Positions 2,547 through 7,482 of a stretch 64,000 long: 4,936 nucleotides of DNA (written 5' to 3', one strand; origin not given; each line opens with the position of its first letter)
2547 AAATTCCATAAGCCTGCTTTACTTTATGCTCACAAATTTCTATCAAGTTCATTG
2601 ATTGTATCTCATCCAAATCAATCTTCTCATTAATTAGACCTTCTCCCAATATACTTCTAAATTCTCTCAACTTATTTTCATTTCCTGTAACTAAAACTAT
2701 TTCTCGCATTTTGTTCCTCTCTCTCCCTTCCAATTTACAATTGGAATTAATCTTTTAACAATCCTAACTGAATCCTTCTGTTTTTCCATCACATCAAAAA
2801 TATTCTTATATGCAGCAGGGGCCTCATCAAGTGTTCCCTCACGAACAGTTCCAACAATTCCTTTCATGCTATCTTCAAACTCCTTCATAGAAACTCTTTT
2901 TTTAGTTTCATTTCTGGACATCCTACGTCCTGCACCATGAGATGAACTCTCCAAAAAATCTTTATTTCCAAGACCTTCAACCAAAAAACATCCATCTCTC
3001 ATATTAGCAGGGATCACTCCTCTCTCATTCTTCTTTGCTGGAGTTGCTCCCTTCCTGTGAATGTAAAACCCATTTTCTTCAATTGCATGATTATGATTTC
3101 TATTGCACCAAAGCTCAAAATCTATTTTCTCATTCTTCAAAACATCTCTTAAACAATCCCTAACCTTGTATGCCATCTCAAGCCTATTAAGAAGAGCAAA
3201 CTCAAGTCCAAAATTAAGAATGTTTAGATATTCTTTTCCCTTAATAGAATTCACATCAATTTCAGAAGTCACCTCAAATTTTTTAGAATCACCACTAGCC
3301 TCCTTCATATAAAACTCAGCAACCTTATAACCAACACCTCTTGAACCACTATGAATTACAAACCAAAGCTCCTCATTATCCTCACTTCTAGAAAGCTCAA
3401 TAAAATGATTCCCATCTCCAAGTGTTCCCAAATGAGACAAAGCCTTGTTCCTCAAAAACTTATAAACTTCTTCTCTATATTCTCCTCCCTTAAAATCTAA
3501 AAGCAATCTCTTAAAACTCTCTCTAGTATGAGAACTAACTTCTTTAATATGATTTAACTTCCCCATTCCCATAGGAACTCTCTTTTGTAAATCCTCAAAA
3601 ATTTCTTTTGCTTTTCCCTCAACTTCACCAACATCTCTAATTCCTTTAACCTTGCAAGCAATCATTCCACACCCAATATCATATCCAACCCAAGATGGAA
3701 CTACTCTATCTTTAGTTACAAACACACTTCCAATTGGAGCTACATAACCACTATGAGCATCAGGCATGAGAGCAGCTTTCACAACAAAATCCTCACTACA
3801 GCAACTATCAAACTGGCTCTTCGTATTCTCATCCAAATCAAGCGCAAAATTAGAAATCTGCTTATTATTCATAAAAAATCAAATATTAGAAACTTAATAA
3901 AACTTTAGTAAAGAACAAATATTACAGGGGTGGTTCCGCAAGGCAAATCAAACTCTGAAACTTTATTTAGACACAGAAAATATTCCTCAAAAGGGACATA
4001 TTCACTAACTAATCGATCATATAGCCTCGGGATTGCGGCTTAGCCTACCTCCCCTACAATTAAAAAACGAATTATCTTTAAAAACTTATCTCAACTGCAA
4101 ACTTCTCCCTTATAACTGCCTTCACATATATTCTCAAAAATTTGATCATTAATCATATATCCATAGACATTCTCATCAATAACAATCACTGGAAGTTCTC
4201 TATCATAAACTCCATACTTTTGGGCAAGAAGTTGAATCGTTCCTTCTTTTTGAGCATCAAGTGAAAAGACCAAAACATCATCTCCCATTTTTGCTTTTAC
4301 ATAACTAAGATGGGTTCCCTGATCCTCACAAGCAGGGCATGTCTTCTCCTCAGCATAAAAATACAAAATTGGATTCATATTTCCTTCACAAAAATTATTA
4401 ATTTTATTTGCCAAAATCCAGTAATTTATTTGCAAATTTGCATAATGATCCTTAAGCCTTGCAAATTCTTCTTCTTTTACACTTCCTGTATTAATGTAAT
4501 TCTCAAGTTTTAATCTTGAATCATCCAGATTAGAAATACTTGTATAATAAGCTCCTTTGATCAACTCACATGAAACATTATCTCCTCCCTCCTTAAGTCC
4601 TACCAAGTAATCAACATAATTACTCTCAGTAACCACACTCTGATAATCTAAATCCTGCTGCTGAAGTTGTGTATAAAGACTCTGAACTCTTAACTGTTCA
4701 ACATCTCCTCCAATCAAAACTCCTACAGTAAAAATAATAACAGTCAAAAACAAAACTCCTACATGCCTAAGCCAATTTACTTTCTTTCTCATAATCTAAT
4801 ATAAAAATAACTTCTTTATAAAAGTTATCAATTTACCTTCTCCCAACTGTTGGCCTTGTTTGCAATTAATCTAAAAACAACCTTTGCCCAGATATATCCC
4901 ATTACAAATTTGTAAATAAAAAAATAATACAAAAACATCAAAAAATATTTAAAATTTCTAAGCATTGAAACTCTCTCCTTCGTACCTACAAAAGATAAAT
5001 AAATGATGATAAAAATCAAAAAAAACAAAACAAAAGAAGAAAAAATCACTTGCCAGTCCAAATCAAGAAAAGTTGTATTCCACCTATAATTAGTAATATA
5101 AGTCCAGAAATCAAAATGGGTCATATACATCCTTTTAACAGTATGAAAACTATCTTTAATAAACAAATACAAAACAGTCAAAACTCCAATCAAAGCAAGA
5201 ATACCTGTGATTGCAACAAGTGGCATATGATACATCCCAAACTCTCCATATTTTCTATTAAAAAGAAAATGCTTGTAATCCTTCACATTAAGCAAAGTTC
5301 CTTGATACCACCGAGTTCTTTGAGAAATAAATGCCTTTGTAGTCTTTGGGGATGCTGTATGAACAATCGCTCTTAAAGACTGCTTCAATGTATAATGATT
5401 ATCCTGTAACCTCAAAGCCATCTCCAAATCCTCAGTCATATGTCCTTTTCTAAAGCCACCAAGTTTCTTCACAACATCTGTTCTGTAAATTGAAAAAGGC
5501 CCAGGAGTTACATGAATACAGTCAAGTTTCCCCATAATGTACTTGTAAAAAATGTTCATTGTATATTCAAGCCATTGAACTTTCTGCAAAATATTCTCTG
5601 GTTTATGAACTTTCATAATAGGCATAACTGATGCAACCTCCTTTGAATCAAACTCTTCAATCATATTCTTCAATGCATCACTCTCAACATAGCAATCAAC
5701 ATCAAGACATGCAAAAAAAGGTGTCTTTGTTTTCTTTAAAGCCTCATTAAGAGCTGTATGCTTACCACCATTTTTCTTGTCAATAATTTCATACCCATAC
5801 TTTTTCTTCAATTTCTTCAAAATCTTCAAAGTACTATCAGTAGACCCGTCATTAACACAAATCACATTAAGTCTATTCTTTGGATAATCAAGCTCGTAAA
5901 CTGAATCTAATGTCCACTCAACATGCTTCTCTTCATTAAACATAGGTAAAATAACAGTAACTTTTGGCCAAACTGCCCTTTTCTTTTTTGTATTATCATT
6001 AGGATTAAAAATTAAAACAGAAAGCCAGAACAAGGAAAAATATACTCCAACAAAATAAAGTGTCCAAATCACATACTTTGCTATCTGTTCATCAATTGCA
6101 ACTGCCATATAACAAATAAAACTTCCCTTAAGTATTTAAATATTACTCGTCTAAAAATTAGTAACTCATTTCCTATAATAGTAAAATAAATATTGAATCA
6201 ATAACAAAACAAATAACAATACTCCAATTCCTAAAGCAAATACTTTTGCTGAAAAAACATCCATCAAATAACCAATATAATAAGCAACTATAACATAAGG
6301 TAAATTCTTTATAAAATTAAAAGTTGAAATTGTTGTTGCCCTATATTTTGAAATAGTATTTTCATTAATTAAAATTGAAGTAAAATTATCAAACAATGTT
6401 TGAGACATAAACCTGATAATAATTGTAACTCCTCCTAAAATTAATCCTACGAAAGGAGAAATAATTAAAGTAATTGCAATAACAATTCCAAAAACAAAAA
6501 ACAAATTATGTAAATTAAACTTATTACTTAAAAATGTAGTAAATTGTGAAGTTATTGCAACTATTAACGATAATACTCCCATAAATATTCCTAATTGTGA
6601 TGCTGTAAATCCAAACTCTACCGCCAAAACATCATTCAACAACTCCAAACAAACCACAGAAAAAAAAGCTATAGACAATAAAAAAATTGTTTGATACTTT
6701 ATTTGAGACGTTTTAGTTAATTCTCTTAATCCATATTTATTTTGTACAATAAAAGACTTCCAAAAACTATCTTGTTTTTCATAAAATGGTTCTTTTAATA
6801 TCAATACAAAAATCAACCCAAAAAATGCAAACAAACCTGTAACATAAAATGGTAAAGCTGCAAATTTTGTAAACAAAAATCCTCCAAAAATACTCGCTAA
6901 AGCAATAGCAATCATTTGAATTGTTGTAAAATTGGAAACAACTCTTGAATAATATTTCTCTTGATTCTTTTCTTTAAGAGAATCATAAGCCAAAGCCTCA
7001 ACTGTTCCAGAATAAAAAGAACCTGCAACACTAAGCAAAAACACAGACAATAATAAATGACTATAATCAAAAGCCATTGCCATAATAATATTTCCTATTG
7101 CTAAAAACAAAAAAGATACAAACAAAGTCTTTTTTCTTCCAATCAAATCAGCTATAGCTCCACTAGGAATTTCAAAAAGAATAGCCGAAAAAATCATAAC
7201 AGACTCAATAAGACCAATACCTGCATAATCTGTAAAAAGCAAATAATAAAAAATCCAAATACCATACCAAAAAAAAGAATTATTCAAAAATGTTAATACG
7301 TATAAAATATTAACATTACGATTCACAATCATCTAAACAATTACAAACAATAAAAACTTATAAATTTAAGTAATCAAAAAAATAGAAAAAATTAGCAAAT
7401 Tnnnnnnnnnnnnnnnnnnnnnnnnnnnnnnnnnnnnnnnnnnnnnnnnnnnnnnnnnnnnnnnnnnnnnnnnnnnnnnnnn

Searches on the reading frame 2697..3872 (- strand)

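Call 78: search_protein_families(library=pfam, proteins=[window:2697-3872:-], max_evalue=0.00001)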
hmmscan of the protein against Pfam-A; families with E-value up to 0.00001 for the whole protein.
window:2697-3872:- (391 aa): 1 family
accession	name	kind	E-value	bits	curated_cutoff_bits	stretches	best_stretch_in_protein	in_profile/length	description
PF01139.22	RtcB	-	7.7e-80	269.6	27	1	29-383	10-426/426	tRNA-splicing ligase RtcB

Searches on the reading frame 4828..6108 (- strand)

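Call 78: search_protein_families(library=pfam, proteins=[window:4828-6108:-], max_evalue=0.00001)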
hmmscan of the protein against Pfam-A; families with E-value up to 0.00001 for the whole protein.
window:4828-6108:- (426 aa): 5 families
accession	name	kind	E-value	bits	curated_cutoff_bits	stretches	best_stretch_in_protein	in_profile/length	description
PF00535.33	Glycos_transf_2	-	1.1e-28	100.7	23.3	1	51-216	1-167/168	Glycosyl transferase family 2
PF13641.12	Glyco_tranf_2_3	-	1.1e-24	88.2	27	1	48-270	1-230/230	Glycosyltransferase like family 2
PF13632.12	Glyco_trans_2_3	-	7.4e-16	59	27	1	133-386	3-183/198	Glycosyl transferase family group 2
PF13506.12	Glyco_transf_21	-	3.5e-15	56.3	21.7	1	116-267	18-172/174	Glycosyl transferase family 21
PF10111.15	Glyco_tranf_2_2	-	5.1e-10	39.7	27.3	1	51-255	1-220/276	Glycosyltransferase like family 2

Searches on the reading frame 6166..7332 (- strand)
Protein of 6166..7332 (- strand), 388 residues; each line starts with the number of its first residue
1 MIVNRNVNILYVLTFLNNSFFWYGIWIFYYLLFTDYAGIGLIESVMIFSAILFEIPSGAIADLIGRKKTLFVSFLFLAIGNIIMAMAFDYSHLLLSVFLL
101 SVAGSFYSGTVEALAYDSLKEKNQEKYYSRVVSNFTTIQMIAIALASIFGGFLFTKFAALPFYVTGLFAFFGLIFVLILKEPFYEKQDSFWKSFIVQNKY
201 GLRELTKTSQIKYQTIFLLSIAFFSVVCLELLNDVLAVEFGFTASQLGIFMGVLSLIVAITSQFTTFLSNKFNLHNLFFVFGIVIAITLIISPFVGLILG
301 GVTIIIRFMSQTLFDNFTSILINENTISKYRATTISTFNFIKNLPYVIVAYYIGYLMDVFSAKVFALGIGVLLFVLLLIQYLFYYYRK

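Call 78: search_protein_families(library=pfam, proteins=[window:6166-7332:-], max_evalue=0.00001)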
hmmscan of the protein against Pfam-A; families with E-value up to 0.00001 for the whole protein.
window:6166-7332:- (388 aa): 3 families
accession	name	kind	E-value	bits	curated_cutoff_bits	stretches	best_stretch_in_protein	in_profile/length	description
PF07690.21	MFS_1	-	1.6e-27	96.8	33.4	1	9-348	3-345/347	Major Facilitator Superfamily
PF05977.19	MFS_3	-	1.3e-07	30.9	27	1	47-294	55-303/524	Transmembrane secretion effector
PF00083.30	Sugar_tr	-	1.3e-06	28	22.3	0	39-181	48-193/452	Sugar (and other) transporter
